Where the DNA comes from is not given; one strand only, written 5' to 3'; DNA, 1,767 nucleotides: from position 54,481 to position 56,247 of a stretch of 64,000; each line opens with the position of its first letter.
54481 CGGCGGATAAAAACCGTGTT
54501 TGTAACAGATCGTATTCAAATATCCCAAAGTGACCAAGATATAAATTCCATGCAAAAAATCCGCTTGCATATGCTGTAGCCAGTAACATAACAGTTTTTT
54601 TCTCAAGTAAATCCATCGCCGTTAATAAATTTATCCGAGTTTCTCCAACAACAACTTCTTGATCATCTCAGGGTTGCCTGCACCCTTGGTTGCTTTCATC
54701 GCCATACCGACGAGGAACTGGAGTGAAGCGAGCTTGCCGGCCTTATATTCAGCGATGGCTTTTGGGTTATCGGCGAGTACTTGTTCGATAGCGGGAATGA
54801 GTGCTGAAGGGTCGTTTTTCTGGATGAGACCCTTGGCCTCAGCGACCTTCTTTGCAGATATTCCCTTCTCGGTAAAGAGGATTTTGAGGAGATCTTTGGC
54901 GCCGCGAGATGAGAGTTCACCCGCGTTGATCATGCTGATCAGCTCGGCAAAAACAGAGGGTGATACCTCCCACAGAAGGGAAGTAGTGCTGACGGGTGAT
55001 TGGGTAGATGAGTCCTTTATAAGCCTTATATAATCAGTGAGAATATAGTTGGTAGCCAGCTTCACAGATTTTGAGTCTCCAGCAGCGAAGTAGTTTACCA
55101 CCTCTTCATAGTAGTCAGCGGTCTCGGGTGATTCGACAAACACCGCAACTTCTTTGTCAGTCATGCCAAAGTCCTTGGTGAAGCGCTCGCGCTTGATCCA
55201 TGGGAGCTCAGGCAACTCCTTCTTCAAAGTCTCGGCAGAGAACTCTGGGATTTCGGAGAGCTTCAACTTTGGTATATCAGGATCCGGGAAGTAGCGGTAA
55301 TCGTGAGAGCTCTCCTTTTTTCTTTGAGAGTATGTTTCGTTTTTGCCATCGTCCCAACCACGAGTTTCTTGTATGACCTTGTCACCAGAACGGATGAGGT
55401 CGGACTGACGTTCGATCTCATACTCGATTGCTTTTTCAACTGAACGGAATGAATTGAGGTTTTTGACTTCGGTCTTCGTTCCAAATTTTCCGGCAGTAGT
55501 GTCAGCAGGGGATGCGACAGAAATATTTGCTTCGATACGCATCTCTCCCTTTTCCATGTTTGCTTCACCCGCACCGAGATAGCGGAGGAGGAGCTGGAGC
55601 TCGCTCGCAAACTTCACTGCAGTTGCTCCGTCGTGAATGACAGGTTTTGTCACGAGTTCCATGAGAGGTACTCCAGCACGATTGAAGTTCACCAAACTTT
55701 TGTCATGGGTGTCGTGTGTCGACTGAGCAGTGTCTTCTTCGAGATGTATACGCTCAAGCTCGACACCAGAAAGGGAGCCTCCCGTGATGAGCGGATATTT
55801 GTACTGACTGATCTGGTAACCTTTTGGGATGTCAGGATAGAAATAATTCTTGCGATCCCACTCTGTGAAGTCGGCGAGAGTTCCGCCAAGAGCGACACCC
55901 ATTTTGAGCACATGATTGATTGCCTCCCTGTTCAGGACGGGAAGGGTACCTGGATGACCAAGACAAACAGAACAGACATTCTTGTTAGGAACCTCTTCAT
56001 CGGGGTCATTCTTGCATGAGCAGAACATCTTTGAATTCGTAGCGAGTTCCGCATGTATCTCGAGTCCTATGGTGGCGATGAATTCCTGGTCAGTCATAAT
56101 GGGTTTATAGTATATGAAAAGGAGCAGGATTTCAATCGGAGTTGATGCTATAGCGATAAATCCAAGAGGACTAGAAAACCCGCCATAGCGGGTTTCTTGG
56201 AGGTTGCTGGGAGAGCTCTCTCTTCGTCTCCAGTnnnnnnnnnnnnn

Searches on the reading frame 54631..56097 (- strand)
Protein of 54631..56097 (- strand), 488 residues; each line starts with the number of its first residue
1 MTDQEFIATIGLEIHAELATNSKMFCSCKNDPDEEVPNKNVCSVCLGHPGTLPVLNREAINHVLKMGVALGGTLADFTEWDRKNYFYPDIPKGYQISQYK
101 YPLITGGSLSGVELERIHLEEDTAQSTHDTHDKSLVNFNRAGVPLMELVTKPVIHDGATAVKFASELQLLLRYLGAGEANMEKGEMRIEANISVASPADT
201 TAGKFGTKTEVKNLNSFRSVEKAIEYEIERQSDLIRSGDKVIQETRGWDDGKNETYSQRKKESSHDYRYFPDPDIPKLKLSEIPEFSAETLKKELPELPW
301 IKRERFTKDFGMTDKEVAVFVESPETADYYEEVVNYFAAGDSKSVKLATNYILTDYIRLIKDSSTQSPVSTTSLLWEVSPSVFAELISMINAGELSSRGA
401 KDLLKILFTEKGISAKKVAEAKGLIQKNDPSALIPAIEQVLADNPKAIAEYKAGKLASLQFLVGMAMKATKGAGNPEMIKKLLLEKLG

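Call 10: search_protein_families(library=pfam, proteins=[window:54631-56097:-], max_evalue=0.001)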
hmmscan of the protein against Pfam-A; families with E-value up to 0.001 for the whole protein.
window:54631-56097:- (488 aa): 2 families
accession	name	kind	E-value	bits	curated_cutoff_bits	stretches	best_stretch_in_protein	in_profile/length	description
PF02934.20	GatB_N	-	6.4e-105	350.7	23.4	1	9-282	2-273/277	GatB/GatE catalytic domain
PF02637.23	GatB_Yqey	-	1.5e-31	109.7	27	1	340-487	8-148/148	GatB domain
